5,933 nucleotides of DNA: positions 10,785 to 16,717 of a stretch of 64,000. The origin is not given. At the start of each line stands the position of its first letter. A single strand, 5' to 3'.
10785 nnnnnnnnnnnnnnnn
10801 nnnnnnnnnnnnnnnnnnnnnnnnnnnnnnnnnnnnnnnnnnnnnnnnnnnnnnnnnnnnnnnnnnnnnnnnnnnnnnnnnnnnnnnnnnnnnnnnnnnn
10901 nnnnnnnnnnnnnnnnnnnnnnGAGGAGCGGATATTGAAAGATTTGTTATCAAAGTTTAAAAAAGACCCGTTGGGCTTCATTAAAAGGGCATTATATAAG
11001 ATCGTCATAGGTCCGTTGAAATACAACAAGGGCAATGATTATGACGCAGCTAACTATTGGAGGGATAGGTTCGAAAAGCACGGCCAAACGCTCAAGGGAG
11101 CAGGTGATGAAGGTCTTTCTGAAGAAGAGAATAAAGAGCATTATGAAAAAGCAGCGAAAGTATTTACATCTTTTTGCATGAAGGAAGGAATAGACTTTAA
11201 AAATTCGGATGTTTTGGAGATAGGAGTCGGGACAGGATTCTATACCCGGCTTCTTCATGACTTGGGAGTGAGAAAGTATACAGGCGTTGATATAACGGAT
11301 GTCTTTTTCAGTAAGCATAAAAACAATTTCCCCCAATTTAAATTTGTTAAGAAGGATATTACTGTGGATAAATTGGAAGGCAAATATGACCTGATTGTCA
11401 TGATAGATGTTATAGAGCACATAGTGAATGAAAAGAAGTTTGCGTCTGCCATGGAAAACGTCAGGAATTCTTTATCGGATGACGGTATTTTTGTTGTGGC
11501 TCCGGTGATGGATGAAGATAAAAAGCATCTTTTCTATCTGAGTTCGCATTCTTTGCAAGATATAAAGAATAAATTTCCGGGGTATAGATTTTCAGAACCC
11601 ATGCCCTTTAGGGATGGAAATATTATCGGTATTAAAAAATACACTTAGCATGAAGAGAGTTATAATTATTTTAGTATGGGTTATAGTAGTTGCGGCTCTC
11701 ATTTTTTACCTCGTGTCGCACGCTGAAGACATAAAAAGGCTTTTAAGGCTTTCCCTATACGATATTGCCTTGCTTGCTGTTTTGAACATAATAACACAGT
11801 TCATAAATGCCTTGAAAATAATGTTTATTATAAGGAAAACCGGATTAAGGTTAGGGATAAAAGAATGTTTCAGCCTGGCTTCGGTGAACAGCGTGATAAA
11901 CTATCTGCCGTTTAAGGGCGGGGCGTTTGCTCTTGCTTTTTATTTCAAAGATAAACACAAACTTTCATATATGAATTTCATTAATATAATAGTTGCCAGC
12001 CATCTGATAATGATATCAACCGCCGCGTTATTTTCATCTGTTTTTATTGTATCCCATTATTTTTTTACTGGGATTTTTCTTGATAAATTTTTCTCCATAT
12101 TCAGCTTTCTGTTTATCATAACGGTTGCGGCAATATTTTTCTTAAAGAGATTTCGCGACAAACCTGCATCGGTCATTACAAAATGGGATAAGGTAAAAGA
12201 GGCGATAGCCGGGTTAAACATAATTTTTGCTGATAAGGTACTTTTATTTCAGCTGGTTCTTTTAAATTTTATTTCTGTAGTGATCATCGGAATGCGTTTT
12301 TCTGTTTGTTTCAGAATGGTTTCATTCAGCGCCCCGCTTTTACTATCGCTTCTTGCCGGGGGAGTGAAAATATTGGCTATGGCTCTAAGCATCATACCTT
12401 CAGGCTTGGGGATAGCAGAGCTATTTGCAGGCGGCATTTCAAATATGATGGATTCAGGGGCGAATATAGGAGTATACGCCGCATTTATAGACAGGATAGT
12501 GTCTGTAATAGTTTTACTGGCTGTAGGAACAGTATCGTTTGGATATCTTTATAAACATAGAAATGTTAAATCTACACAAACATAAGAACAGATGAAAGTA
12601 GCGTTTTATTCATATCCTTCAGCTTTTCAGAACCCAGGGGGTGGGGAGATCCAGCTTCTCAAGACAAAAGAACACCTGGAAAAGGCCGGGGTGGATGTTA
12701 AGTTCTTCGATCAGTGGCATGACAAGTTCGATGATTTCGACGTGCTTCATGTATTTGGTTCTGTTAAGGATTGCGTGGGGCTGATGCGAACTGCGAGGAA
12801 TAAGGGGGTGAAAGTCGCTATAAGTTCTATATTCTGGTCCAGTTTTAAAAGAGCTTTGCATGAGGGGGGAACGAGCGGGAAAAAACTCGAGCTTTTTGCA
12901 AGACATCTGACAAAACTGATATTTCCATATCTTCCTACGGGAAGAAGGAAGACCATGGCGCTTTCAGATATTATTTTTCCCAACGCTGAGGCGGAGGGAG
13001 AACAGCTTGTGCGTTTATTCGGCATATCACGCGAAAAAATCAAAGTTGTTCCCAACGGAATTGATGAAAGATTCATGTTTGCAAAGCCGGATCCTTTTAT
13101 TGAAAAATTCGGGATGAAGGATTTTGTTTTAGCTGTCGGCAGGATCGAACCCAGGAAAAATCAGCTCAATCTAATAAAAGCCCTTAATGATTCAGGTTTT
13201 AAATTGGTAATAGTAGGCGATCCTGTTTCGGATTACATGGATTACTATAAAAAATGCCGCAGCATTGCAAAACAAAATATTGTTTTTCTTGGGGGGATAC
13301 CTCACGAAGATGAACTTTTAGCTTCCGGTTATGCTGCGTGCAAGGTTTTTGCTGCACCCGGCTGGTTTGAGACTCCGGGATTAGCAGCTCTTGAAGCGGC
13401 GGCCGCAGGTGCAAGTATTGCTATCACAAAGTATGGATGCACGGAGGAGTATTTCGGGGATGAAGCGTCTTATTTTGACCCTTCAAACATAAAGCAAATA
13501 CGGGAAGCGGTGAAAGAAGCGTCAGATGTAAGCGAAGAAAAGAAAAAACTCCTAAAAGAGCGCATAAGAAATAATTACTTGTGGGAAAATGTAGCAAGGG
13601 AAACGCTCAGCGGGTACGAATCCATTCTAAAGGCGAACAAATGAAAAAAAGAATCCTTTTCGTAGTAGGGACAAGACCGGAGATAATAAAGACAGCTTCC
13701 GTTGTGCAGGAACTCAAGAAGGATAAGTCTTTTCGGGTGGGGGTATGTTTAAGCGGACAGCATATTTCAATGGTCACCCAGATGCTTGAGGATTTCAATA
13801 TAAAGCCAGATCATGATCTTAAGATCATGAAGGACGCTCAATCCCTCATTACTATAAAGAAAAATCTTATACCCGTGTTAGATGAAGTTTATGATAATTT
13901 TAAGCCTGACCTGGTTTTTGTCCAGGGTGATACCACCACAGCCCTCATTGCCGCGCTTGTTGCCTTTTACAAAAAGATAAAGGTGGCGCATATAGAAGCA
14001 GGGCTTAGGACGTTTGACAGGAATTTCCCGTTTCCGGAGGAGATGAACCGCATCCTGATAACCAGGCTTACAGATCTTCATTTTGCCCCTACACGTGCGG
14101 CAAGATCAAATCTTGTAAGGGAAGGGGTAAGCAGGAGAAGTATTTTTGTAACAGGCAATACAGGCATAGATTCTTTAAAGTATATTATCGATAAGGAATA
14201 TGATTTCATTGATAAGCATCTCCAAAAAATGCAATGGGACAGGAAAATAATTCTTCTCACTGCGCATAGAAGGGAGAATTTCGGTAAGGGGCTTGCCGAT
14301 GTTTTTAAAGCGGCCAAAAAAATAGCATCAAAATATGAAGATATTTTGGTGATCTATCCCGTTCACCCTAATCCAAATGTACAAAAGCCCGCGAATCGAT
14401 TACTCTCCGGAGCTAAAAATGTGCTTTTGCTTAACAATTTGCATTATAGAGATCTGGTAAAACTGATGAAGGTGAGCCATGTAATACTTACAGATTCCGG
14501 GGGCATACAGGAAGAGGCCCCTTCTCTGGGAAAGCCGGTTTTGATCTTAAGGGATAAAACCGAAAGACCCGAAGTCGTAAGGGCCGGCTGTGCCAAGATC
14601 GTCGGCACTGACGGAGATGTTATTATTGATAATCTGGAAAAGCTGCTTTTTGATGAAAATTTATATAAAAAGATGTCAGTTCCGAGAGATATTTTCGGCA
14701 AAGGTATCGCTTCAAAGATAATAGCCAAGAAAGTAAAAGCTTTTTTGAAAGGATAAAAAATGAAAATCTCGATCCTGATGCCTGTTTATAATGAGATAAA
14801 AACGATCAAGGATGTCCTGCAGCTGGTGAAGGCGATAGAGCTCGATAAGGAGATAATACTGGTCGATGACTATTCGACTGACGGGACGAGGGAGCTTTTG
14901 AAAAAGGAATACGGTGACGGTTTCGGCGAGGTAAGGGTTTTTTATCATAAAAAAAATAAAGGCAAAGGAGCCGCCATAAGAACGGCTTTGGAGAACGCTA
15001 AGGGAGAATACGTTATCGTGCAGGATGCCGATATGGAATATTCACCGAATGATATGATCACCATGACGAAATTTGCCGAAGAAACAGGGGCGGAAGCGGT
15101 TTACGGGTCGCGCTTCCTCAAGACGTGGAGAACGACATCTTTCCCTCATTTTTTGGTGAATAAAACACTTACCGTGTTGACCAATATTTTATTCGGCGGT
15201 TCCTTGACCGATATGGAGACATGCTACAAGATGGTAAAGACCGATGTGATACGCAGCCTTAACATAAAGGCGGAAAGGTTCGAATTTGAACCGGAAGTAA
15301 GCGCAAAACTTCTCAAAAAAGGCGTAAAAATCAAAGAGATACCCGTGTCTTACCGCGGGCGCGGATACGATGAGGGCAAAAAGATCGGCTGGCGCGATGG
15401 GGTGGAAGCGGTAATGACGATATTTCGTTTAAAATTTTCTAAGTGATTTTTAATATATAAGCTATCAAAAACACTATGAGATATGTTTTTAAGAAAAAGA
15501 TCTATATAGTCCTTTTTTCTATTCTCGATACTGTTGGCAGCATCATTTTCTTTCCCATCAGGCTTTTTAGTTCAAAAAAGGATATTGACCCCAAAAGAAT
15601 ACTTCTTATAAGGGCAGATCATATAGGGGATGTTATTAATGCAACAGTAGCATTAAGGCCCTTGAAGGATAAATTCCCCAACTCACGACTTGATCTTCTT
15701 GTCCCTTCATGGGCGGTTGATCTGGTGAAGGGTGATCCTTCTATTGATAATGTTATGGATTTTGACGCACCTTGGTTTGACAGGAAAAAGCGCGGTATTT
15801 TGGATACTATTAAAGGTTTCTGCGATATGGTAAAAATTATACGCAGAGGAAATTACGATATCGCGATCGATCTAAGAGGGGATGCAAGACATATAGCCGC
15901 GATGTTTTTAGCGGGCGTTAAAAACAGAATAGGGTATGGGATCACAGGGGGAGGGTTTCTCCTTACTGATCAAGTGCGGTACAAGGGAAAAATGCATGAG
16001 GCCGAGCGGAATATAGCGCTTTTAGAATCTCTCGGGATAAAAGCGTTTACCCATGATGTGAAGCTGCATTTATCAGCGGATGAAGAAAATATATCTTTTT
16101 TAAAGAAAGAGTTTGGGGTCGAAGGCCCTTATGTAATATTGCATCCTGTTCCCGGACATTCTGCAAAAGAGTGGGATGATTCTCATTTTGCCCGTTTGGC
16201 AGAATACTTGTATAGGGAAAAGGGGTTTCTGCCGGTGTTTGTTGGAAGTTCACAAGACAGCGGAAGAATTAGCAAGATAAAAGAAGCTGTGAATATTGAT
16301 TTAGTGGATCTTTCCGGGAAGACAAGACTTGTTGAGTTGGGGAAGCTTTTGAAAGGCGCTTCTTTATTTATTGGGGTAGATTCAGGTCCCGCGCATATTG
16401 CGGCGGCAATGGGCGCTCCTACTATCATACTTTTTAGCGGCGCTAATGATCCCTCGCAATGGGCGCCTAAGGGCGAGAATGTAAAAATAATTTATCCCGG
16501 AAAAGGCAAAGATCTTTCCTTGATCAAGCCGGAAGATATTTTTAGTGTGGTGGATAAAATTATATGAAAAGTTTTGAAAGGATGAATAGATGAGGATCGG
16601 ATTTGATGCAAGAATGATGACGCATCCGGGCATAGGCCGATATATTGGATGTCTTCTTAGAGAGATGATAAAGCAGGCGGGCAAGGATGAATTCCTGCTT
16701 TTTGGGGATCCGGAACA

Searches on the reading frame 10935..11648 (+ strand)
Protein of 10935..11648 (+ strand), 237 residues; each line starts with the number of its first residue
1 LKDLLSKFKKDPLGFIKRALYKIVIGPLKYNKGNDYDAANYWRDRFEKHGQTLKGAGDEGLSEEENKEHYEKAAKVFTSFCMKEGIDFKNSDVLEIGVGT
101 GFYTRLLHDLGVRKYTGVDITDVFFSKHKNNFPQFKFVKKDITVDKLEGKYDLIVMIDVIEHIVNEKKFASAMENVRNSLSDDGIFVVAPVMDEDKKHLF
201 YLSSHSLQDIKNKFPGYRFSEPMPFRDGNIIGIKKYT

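Call 36: search_protein_families(library=pfam, proteins=[window:10935-11648:+], max_evalue=0.00001)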
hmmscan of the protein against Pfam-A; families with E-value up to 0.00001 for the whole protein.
window:10935-11648:+ (237 aa): 6 families
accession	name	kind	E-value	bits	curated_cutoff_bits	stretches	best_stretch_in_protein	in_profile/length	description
PF08242.18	Methyltransf_12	-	4.6e-13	50.2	30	1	94-186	1-98/98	Methyltransferase domain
PF13489.12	Methyltransf_23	-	1.7e-12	47.9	27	1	79-189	14-117/164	Methyltransferase domain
PF13649.12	Methyltransf_25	-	7.2e-12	46.3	27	1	93-184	1-97/97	Methyltransferase domain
PF08241.18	Methyltransf_11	-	5.4e-11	43.4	21.2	1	94-188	1-95/95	Methyltransferase domain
PF05401.17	NodS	-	9.8e-09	35.8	24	1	88-189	42-145/201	Nodulation protein S (NodS)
PF13847.12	Methyltransf_31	-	1.9e-08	34.5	27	1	89-192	3-113/145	Methyltransferase domain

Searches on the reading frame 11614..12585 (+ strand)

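Call 36: search_protein_families(library=pfam, proteins=[window:11614-12585:+], max_evalue=0.00001)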
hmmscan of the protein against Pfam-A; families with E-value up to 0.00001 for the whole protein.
window:11614-12585:+ (323 aa): 1 family
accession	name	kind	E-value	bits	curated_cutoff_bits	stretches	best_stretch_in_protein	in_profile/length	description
PF03706.18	LPG_synthase_TM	-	4.4e-23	82.6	33.4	1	23-305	5-302/302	Lysylphosphatidylglycerol synthase TM region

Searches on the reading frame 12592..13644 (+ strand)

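Call 36: search_protein_families(library=pfam, proteins=[window:12592-13644:+], max_evalue=0.00001)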
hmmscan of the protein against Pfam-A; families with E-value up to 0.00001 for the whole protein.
window:12592-13644:+ (350 aa): 3 families
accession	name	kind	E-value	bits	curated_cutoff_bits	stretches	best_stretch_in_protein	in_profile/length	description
PF00534.26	Glycos_transf_1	-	5.2e-18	65.6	26.4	1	171-320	10-165/172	Glycosyl transferases group 1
PF13692.12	Glyco_trans_1_4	-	9.9e-13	49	27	1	179-309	4-138/142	Glycosyl transferases group 1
PF13439.12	Glyco_transf_4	-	3.7e-09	37.3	28.5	1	46-159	71-168/170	Glycosyltransferase Family 4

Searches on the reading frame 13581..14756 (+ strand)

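Call 36: search_protein_families(library=pfam, proteins=[window:13581-14756:+], max_evalue=0.00001)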
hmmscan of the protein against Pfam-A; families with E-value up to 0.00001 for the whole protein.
window:13581-14756:+ (391 aa): 1 family
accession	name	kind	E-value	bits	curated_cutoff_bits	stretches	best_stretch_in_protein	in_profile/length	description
PF02350.25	Epimerase_2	-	1.2e-107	360.2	30.6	1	43-385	1-346/347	UDP-N-acetylglucosamine 2-epimerase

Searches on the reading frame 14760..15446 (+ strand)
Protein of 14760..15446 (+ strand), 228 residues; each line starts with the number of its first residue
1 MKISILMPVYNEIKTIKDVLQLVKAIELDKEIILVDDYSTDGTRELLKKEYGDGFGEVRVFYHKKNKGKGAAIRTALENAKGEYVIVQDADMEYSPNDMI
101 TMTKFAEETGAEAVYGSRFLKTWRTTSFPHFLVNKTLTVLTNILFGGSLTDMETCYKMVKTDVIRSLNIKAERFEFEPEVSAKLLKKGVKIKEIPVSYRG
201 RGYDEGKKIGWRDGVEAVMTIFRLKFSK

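Call 36: search_protein_families(library=pfam, proteins=[window:14760-15446:+], max_evalue=0.00001)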
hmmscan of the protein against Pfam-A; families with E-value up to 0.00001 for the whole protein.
window:14760-15446:+ (228 aa): 1 family
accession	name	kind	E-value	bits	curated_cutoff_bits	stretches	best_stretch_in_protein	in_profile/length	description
PF00535.33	Glycos_transf_2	-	3.3e-33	115.4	23.3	1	4-165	1-165/168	Glycosyl transferase family 2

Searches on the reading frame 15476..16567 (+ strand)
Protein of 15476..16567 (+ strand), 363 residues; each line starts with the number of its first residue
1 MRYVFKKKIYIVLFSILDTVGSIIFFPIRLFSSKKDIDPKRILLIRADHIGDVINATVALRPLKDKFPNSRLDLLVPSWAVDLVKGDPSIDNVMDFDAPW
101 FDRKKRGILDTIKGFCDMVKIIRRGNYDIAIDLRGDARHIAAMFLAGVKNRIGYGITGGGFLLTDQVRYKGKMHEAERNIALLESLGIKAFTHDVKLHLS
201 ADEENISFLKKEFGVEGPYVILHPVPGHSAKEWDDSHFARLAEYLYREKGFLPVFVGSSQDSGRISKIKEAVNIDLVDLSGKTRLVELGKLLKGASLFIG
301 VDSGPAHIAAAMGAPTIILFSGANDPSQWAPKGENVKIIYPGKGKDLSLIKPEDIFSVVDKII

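Call 36: search_protein_families(library=pfam, proteins=[window:15476-16567:+], max_evalue=0.00001)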
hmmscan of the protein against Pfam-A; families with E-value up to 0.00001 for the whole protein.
window:15476-16567:+ (363 aa): 1 family
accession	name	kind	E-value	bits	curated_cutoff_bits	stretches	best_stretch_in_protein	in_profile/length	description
PF01075.23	Glyco_transf_9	-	1.2e-33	116.9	22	1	119-340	5-228/247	Glycosyltransferase family 9 (heptosyltransferase)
